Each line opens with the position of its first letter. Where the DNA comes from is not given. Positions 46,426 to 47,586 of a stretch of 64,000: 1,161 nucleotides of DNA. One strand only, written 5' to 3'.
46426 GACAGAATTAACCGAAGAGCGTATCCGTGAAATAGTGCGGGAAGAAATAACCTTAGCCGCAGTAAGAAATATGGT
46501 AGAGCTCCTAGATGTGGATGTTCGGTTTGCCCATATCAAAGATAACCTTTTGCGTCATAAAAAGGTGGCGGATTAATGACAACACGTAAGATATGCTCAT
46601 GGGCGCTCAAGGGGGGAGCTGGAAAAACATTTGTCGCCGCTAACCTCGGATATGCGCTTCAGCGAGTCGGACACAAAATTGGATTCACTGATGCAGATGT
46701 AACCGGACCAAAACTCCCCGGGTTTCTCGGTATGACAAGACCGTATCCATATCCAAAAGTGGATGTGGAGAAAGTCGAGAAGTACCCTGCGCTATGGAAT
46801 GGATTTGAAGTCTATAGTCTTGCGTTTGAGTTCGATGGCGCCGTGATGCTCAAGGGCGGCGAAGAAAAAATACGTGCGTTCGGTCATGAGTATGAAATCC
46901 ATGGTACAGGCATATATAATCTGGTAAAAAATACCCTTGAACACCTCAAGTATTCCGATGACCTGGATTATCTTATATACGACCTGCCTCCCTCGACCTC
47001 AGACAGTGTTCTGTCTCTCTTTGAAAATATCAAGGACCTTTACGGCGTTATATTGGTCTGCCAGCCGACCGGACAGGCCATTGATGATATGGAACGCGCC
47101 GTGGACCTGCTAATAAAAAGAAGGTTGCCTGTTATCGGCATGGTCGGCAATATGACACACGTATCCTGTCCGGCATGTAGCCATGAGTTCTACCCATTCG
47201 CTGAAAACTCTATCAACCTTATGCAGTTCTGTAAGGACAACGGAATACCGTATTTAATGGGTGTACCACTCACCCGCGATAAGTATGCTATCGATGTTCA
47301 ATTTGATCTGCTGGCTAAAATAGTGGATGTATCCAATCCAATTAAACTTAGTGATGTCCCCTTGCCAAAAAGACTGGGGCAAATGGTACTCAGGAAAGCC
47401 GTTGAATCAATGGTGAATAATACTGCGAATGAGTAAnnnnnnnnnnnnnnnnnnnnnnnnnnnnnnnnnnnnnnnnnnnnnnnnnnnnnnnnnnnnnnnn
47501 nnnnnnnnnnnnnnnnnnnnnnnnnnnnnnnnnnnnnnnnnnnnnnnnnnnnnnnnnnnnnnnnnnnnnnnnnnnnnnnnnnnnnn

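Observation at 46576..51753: Tight eight-gene operon that may be a new DNA-modification or anti-restriction module: Mrp/NBP35 ATPase, Zn-ribbon methyltransferase, nuclease, PAPS-reductase-like enzyme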

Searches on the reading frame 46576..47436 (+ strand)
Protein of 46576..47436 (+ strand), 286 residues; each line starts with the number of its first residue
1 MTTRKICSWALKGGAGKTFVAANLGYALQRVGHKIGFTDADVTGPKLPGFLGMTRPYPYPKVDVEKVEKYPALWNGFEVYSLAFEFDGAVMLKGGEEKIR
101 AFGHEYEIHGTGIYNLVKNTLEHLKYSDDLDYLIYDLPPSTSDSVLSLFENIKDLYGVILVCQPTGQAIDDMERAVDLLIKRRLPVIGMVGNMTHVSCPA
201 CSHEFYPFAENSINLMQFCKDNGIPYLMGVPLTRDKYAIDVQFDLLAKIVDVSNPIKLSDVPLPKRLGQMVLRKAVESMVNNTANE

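Call 3: search_protein_families(library=pfam, proteins=[window:46576-47436:+], max_evalue=0.1)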
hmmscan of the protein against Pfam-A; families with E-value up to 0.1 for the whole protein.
window:46576-47436:+ (286 aa): 6 families
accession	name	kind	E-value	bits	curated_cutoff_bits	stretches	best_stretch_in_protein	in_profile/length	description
PF10609.15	ParA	-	2.5e-39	135.6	27.1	1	6-235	6-214/246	NUBPL iron-transfer P-loop NTPase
PF01656.29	CbiA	-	1.8e-08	34.8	25.4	1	11-192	6-81/125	CobQ/CobB/MinD/ParA nucleotide binding domain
PF13614.12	AAA_31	-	2.1e-06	28.2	27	1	4-42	2-40/177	AAA domain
PF13500.12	AAA_26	-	0.00047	20.5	27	1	157-232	130-190/198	AAA domain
PF06564.18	CBP_BcsQ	-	0.0022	18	21.3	1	9-39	7-37/234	Cellulose biosynthesis protein BcsQ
PF00142.24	Fer4_NifH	-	0.07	13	25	0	12-35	8-31/271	4Fe-4S iron sulfur cluster binding proteins, NifH/frxC family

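Call 4: search_protein_families(library=phrogs, proteins=[window:46576-47436:+], max_evalue=0.01)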
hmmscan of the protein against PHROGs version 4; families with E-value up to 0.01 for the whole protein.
window:46576-47436:+ (286 aa): 1 family
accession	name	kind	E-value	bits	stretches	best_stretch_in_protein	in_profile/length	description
phrog_164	-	DNA, RNA and nucleotide metabolism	2.6e-15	57.5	1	2-203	223-412/500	ParA-like partition protein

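Call 6: search_protein_families(library=ncbifam, proteins=[window:46576-47436:+], max_evalue=0.01)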
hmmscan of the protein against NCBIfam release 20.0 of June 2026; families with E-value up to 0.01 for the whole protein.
window:46576-47436:+ (286 aa): 8 families
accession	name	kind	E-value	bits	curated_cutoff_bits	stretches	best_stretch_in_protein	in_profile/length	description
NF041136.1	MrpORP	equivalog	4.1e-33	115.1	450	1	5-234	7-216/365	iron-sulfur cluster carrier protein MrpORP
NF008669.0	PRK11670.1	equivalog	2.4e-21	76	348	1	11-204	115-289/369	iron-sulfur cluster carrier protein ApbC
TIGR01969.1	minD_arch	subfamily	7.2e-09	35.2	201.75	1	7-53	4-50/251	cell division ATPase MinD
TIGR01968.1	minD_bact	equivalog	3.4e-07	29.9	212.9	1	12-64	10-62/261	septum site-determining protein MinD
NF041546.1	ParA_partition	equivalog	3.9e-07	29.8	180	1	12-42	8-38/203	ParA family partition ATPase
TIGR03371.1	cellulose_yhjQ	equivalog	0.00021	20.8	157.85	1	10-41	8-39/246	cellulose biosynthesis protein BcsQ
TIGR01007.1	eps_fam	subfamily_domain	0.00099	18.7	108.05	0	12-47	26-61/204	polysaccharide biosynthesis tyrosine autokinase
TIGR03018.1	pepcterm_TyrKin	hypoth_equivalog_domain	0.0014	18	230.65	1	14-54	46-87/207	XrtA-associated tyrosine autokinase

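Call 7: search_protein_families(library=padloc, proteins=[window:46576-47436:+], max_evalue=0.01)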
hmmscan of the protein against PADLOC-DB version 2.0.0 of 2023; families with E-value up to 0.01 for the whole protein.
window:46576-47436:+ (286 aa): 0 families

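Call 27: find_homologous_proteins(query=window:46576-47436:+)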
Query window:46576-47436:+ (286 aa): 24 proteins with E <= 0.001 among 869 candidates.
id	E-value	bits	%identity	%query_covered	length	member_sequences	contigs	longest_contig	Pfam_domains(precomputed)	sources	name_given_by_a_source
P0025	4.1e-191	652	99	100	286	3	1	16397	PF10609.16,PF01656.30,PF13614.13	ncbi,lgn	-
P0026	9.4e-83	296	48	99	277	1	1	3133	PF10609.16,PF01656.30,PF13614.13,PF13500.13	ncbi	-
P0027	3.3e-81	291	44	98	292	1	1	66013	PF10609.16,PF01656.30,PF13614.13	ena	-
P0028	4.3e-81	291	48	99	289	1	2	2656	PF10609.16,PF01656.30,PF13614.13,PF13500.13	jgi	jgi:ATP-binding protein involved in chromosome partitioning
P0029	3.6e-79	284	46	99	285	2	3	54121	PF10609.16,PF01656.30,PF13614.13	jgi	jgi:ATP-binding protein involved in chromosome partitioning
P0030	7.2e-77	277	45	97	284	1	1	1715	PF10609.16,PF01656.30,PF13614.13,PF09140.18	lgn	-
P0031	1.7e-76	275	44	97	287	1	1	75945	PF10609.16,PF01656.30,PF13614.13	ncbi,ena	-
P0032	1.6e-74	269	42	98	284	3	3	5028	PF10609.16,PF01656.30,PF13614.13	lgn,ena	-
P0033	3.0e-74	268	47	90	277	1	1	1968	PF10609.16,PF01656.30,PF13614.13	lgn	-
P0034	6.4e-74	267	43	98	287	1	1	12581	PF10609.16,PF01656.30,PF13614.13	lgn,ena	-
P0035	6.4e-73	264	42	97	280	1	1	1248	PF10609.16,PF01656.30,PF13614.13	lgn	-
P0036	1.8e-72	262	42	94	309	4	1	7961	PF10609.16,PF01656.30,PF13614.13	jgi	-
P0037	2.8e-72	262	47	92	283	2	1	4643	PF10609.16,PF01656.30,PF13614.13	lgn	-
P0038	3.0e-72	262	42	97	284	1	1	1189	PF10609.16,PF01656.30,PF13614.13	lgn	-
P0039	4.2e-72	261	45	94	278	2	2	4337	PF10609.16,PF01656.30,PF13614.13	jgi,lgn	-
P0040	5.6e-72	261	43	94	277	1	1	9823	PF10609.16,PF01656.30,PF13614.13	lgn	-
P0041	5.7e-72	261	43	97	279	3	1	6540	PF10609.16,PF01656.30,PF13614.13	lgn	-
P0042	1.9e-71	259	43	98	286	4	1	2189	PF10609.16,PF01656.30,PF13614.13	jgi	-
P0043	2.5e-70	255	45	97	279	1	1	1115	PF10609.16,PF01656.30,PF13614.13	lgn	-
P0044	9.4e-70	253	42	98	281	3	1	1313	PF10609.16,PF01656.30,PF13614.13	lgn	-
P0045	2.8e-68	249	43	97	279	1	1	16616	PF10609.16,PF01656.30,PF13614.13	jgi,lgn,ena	-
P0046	3.1e-67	245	42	97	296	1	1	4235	PF10609.16,PF01656.30,PF13614.13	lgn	-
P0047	4.7e-67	244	42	98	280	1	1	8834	PF10609.16,PF01656.30,PF13614.13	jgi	-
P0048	5.6e-61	225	36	97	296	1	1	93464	PF10609.16,PF01656.30,PF13614.13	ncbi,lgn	-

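Call 28: find_encoding_contigs(protein=P0027, flank=10000, max_places=2)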
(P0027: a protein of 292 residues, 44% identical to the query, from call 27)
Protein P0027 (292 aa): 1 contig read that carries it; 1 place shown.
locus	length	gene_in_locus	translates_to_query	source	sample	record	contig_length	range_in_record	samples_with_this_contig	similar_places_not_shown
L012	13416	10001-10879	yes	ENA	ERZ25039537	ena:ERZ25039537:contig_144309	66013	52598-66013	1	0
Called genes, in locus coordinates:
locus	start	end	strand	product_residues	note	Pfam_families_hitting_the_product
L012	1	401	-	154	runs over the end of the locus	-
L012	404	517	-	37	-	-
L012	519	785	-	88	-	-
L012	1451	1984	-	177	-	PF00589:Phage_integrase (weak)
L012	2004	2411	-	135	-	-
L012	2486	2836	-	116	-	PF28055:VVA0879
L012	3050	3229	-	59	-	-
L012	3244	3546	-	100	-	PF07799:DUF1643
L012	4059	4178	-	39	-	-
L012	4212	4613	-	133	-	-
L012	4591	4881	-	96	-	-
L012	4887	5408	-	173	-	PF07505:DUF5131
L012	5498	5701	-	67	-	-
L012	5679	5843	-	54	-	-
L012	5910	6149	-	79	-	-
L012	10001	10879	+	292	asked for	PF01656:CbiA, PF10609:ParA, PF13614:AAA_31 (weak)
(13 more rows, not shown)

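Call 29: find_encoding_contigs(protein=P0029, flank=10000, max_places=2)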
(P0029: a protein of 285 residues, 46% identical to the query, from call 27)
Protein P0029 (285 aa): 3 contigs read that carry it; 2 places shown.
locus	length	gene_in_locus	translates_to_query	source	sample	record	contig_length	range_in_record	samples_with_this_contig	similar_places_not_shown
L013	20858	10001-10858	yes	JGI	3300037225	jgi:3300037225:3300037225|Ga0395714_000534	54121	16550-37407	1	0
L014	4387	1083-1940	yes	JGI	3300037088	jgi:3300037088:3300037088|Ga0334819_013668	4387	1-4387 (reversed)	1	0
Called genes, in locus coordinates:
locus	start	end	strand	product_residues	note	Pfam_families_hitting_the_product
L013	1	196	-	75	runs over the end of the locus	-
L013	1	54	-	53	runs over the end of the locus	-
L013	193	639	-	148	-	-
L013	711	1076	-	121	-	-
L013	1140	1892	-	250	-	-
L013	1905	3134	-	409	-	PF04542:Sigma70_r2, PF04539:Sigma70_r3, PF04545:Sigma70_r4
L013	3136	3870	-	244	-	PF04055:Radical_SAM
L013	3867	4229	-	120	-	-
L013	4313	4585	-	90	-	-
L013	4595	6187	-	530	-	PF08706:D5_N, PF19263:DUF5906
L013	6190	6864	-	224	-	PF01807:Zn_ribbon_DnaG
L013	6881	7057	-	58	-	PF12844:HTH_19, PF13443:HTH_26 (weak), PF13560:HTH_31, PF01381:HTH_3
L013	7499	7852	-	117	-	-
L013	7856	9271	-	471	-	-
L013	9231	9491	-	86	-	-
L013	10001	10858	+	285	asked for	PF01656:CbiA, PF10609:ParA, PF13614:AAA_31 (faint)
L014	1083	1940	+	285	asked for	PF01656:CbiA, PF10609:ParA, PF13614:AAA_31 (faint)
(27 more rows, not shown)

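Call 30: find_encoding_contigs(protein=P0031, flank=10000, max_places=2)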
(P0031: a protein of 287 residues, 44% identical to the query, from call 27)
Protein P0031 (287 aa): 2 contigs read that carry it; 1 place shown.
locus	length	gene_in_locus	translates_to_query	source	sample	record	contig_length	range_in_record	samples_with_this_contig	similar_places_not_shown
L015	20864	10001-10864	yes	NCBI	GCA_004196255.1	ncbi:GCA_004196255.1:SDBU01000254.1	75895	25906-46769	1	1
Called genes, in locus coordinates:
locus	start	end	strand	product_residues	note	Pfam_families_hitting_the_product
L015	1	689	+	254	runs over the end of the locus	-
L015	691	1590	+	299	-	PF04492:Phage_rep_O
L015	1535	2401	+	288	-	-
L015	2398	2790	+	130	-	-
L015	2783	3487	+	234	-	PF07505:DUF5131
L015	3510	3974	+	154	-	-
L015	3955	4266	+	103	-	-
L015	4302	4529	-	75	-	-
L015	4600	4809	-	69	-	-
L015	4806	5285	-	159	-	-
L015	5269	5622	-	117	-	-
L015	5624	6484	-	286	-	-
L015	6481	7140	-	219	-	-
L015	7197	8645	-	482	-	-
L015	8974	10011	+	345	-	PF13384:HTH_23 (faint), PF03161:LAGLIDADG_2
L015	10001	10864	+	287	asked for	PF01656:CbiA, PF10609:ParA, PF13614:AAA_31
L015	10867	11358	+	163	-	-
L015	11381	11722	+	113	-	-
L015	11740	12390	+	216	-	-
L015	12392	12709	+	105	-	-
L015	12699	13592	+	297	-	-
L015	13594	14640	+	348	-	PF00195:Chal_sti_synt_N, PF02797:Chal_sti_synt_C, PF08541:ACP_syn_III_C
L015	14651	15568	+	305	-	PF01073:3Beta_HSD, PF01370:Epimerase, PF02719:Polysacc_synt_2 (faint), PF07993:NAD_binding_4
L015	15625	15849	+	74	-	-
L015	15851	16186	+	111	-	-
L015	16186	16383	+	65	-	-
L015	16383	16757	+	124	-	-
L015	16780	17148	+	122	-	-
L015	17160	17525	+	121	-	-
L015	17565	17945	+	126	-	-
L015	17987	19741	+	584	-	-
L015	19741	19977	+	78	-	-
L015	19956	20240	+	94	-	-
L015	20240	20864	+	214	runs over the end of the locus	-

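Call 34: search_solved_structures(query=window:46576-47436:+, max_evalue=0.001, show_alignments=2)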
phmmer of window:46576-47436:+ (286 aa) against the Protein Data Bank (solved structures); distinct sequences matched with E-value up to 0.001: 9.
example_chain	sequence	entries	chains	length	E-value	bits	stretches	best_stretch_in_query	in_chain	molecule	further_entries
2ph1_A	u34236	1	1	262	8.2e-20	74.6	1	6-233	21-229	Nucleotide-binding protein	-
8zkc_A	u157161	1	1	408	2.8e-19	72.9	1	10-205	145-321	Iron-sulfur cluster carrier protein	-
3kb1_A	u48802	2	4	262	5.6e-19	71.9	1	8-235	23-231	Nucleotide-binding protein | Iron-sulfur cluster carrier protein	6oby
6g2g_A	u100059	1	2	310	1.6e-15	60.5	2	128-232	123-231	Cytosolic Fe-S cluster assembly factor CFD1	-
3vx3_A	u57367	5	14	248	2.1e-11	47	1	11-235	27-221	ATPase involved in chromosome partitioning, ParA/MinD family, Mrp homolog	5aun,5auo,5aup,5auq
4v03_A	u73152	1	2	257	1.4e-06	31.1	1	10-64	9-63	SITE-DETERMINING PROTEIN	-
1hyq_A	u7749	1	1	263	1.8e-06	30.8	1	6-54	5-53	CELL DIVISION INHIBITOR (MIND-1)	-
4v02_A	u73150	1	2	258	1.8e-05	27.6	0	10-64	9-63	SITE-DETERMINING PROTEIN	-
5j1j_A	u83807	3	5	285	0.00017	24.3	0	11-178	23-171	Site-determining protein | Transcriptional antiactivator FleN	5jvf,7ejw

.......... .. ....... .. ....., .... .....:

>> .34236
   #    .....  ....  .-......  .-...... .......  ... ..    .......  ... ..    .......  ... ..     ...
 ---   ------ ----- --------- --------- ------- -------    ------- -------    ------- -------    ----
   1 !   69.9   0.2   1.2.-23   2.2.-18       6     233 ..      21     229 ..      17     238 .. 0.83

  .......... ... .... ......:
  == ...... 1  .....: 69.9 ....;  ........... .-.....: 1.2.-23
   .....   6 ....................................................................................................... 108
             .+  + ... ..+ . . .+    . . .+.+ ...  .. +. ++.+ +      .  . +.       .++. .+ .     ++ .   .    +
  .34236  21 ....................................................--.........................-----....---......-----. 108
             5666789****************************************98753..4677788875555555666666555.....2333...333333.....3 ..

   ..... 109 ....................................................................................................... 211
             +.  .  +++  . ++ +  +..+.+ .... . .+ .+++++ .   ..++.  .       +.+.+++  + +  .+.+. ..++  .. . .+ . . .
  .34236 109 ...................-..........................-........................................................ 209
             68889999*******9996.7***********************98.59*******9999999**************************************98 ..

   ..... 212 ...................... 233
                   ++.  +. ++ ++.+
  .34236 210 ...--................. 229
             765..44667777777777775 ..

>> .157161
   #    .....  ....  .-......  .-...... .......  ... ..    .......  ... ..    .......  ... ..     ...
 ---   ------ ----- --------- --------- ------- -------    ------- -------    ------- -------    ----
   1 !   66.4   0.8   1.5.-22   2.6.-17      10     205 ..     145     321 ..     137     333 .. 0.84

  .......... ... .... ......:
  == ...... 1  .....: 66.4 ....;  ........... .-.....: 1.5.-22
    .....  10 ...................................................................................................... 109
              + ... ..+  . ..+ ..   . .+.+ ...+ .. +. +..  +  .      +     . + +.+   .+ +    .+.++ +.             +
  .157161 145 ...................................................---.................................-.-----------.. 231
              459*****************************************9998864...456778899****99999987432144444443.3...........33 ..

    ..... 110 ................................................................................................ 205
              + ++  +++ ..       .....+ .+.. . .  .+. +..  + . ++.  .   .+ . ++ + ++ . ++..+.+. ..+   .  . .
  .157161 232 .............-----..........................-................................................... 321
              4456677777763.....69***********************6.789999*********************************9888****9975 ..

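Call 62: search_dna_similar(query=window:46576-47436:+, collection=phages, mode=protein, max_rows=25, max_evalue=1e-8)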
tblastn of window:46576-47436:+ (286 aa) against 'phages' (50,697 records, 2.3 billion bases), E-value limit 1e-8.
Records with a match: 1; places in all: 1; records where one place covers at least 80% of the query: 0.
Best place of each record, by identity: <60% 1.
By first word of the organism name: Bacteriophage 1.
By host as written in the record: - 1.
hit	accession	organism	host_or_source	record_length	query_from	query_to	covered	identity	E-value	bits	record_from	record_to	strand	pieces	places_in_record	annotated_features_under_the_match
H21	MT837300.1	Bacteriophage sp.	human fecal samples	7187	19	232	75%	28.0%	5e-12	72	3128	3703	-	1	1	record has no annotation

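Call 73: find_encoding_contigs(protein=P0048, flank=10000, max_places=1)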
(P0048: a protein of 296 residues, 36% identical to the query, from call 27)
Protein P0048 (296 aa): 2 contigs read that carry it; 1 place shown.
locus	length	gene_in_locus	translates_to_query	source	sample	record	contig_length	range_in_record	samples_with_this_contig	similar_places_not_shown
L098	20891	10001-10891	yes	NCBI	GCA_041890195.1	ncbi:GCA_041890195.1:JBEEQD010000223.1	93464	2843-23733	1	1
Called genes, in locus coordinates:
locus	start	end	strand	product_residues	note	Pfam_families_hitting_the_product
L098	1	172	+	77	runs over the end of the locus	-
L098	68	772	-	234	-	-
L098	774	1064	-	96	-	-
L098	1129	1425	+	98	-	-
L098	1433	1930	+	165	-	-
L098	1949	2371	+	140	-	-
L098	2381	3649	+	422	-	-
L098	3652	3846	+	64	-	-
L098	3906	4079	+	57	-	-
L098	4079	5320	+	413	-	-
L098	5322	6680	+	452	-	-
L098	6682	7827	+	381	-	-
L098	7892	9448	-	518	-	-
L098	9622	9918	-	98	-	-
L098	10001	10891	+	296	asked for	PF01656:CbiA, PF10609:ParA, PF13614:AAA_31 (faint)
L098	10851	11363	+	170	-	-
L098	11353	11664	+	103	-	-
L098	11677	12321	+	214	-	-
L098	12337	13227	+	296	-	-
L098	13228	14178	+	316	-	PF01073:3Beta_HSD, PF01370:Epimerase, PF02719:Polysacc_synt_2 (weak), PF04321:RmlD_sub_bind (weak), PF13460:NAD_binding_10 (faint), PF16363:GDP_Man_Dehyd (weak), PF07993:NAD_binding_4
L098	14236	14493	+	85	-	-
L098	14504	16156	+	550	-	PF13392:HNH_3 (faint), PF14890:Intein_splicing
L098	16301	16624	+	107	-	-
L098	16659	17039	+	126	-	-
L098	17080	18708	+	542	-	PF00096:zf-C2H2 (faint)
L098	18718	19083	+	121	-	-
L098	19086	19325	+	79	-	-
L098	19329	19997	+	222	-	-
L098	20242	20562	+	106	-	-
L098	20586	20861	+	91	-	-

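Call 74: find_encoding_contigs(protein=P0045, flank=10000, max_places=1)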
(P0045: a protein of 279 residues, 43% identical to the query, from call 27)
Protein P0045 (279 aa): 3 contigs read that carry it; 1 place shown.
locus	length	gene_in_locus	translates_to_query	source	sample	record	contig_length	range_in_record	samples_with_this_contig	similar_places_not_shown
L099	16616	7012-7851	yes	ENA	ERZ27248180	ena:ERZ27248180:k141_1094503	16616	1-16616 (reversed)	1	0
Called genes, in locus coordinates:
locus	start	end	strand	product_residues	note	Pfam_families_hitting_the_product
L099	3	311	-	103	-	?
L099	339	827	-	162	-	-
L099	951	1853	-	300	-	PF01068:DNA_ligase_A_M, PF04679:DNA_ligase_A_C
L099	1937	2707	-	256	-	PF02735:Ku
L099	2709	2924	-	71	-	-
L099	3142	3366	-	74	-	-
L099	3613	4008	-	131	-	-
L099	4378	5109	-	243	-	-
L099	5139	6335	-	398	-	-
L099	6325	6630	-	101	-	-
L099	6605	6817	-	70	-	-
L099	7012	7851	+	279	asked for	PF01656:CbiA, PF10609:ParA, PF13614:AAA_31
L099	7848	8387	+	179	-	-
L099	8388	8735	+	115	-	-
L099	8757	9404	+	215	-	-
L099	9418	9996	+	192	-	-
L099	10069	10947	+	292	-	PF01040:UbiA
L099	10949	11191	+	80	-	-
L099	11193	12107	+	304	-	PF01073:3Beta_HSD, PF01370:Epimerase, PF02719:Polysacc_synt_2 (weak), PF04321:RmlD_sub_bind (weak), PF13460:NAD_binding_10 (weak), PF16363:GDP_Man_Dehyd (weak), PF07993:NAD_binding_4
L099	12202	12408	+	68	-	-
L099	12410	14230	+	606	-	-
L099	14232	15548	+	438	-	PF00082:Peptidase_S8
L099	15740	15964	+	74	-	-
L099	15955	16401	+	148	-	-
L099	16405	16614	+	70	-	?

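Call 85: find_related_loci(query=A4, collection=viral_contigs, flank=10000)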
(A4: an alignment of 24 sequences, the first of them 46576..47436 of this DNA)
Query A4 (286 aa) in viral_contigs; peptide patterns used: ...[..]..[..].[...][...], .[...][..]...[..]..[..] (x = any residue, [..] = any of these).
600 stretches matched a pattern (row limit reached: there are more); 64 encode a relative of the query (tblastn E <= 1e-3); 64 distinct loci.
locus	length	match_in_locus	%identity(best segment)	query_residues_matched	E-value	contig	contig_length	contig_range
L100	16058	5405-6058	35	4-231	9e-26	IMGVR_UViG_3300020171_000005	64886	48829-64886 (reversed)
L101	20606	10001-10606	30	12-232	2e-21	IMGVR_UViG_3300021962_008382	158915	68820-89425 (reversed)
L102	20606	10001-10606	30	12-232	2e-21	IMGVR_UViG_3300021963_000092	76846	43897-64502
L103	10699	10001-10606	28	12-235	4e-21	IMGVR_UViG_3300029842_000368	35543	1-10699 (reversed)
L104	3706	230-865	29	12-245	9e-21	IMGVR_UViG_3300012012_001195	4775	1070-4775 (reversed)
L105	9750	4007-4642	29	12-245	4e-20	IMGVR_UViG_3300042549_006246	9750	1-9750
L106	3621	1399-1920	30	12-204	3e-19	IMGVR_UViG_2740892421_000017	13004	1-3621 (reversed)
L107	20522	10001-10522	30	12-204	5e-19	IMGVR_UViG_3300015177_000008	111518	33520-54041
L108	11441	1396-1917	30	12-204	5e-19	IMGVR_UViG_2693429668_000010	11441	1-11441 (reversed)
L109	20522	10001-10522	30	12-204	5e-19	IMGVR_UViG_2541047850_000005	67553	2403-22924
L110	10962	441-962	30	12-204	5e-19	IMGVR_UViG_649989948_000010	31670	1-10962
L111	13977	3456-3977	30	12-204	5e-19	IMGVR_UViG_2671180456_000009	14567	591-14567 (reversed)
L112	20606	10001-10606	30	12-232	2e-21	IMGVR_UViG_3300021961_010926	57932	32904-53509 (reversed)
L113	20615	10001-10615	27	12-235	2e-18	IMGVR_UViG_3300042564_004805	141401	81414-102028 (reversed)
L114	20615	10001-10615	27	12-235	2e-18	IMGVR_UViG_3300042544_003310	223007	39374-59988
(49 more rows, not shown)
